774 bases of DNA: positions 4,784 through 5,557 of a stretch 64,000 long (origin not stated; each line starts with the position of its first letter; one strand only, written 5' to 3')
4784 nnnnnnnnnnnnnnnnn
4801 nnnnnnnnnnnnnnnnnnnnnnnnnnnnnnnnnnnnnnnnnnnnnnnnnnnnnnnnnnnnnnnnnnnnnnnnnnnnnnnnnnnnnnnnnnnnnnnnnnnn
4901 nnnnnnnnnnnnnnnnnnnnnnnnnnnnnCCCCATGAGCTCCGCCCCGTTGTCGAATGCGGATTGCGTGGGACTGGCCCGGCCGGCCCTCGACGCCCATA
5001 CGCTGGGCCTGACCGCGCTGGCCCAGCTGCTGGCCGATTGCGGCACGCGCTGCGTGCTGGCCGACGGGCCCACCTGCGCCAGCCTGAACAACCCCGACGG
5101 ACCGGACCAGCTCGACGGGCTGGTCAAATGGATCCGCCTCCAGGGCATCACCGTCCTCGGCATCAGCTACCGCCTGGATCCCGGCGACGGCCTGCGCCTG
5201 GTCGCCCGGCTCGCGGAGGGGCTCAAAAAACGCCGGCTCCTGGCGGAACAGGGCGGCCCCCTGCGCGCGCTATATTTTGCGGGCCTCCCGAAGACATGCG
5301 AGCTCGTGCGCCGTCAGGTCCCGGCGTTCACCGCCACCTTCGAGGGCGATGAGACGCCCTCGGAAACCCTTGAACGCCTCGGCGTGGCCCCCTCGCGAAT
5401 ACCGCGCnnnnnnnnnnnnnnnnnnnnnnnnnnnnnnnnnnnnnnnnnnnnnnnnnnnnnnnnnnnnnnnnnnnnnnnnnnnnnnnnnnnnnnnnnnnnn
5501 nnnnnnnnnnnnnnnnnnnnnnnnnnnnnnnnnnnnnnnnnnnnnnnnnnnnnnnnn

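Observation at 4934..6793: B12-binding domain protein of unrecognised class (N-terminal DxHxxG Rossmann domain without cap, 480-aa unknown C-terminal domain)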

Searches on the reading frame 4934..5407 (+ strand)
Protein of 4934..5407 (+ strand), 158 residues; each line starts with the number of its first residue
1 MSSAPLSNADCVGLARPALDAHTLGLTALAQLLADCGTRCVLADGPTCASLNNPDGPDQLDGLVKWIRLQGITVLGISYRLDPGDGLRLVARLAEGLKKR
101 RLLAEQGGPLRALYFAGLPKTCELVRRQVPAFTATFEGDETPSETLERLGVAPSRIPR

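Call 48: predict_structure(alignment_id=A2)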
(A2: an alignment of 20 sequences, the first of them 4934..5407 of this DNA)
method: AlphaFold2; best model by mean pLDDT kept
length: 158 residues; sequences in the alignment: 20
mean_pLDDT: 89.5   pTM: 0.86
mean pLDDT of the five models: 89.5, 88.3, 87.5, 86.2, 85.0
residues with pLDDT >= 90: 114; 70-90: 32; 50-70: 10; < 50: 2
segments of 3 or more residues with pLDDT < 50: none
pLDDT, mean of each block of 10 residues (from residue 1): 80 84 76 95 89 74 94 94 90 93 96 94 96 93 93 90
secondary structure, 60 per line:
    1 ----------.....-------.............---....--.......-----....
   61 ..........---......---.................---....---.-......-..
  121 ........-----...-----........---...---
elements in order: E11-15 H23-35 E39-42 H45-51 H57-70 E74-79 H83-99 E112-117 H119-128 E134-136 H142-149

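Call 50: fold_search(model_id=the predicted structure, library=pdb)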
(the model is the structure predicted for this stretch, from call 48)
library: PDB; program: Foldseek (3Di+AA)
matches with E <= 10: 1486; with E <= 0.001: 2
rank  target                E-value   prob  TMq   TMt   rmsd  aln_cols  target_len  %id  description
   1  4r3u_C                2.1e-05  1.00  0.59  0.70   3.3       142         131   20  Crystal structure of 2-Hydroxyisobutyryl-CoA Mutase (released 2015-03-11)
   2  2yxb                  9.9e-04  1.00  0.56  0.63   4.8       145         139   21  Crystal structure of the methylmalonyl-CoA mutase alpha-subunit from Aeropyrum pernix (released 2007-10-30)
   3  6swl_B                1.3e-03  1.00  0.54  0.63   4.0       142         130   12  The REC domain of XynC, a response regulator from Geobacillus stearothermophilus (released 2020-10-14)
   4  4n0p_B                1.4e-03  1.00  0.52  0.60   4.3       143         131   11  Crystal structure of a pilus assembly protein CpaE (CC_2943) from Caulobacter crescentus CB15 at 1.75 A resolution (PS (released 2013-11-27)
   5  8jbs_A                1.4e-03  1.00  0.53  0.39   6.9       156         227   16  B12-binding domain from Chloracidobacterium thermophilum MerR family protein, dark state (released 2024-11-13)
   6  4n0p_A                1.5e-03  1.00  0.52  0.60   4.2       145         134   11  Crystal structure of a pilus assembly protein CpaE (CC_2943) from Caulobacter crescentus CB15 at 1.75 A resolution (PS (released 2013-11-27)
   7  4n0p_G                1.6e-03  1.00  0.52  0.60   4.0       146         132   10  Crystal structure of a pilus assembly protein CpaE (CC_2943) from Caulobacter crescentus CB15 at 1.75 A resolution (PS (released 2013-11-27)
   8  2nt4                  1.7e-03  1.00  0.54  0.65   4.3       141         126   15  Receiver domain from Myxococcus xanthus social motility protein FrzS (H92F mutant) (released 2007-03-13)
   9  4n0p_C                2.1e-03  1.00  0.52  0.60   3.9       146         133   10  Crystal structure of a pilus assembly protein CpaE (CC_2943) from Caulobacter crescentus CB15 at 1.75 A resolution (PS (released 2013-11-27)
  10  4myr_D                2.1e-03  1.00  0.49  0.60   5.2       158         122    7  Crystal structure of a putative CpaE2 pilus assembly protein (CpaE2) from Sinorhizobium meliloti 1021 at 2.72 A resolu (released 2013-10-16)
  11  4myr_A                2.7e-03  1.00  0.47  0.58   5.2       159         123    7  Crystal structure of a putative CpaE2 pilus assembly protein (CpaE2) from Sinorhizobium meliloti 1021 at 2.72 A resolu (released 2013-10-16)
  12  2i6f_C                3.2e-03  1.00  0.55  0.71   4.3       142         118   16  Receiver domain from Myxococcus xanthus social motility protein FrzS (released 2007-03-13)
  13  8jbt_A                3.2e-03  1.00  0.55  0.40   6.3       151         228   16  B12-binding domain from Chloracidobacterium thermophilum MerR family protein, anaerobic light state (released 2024-11-13)
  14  4n0p_H                3.4e-03  1.00  0.51  0.62   4.2       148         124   10  Crystal structure of a pilus assembly protein CpaE (CC_2943) from Caulobacter crescentus CB15 at 1.75 A resolution (PS (released 2013-11-27)
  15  8jbt_B                3.4e-03  1.00  0.51  0.38   6.4       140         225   16  B12-binding domain from Chloracidobacterium thermophilum MerR family protein, anaerobic light state (released 2024-11-13)
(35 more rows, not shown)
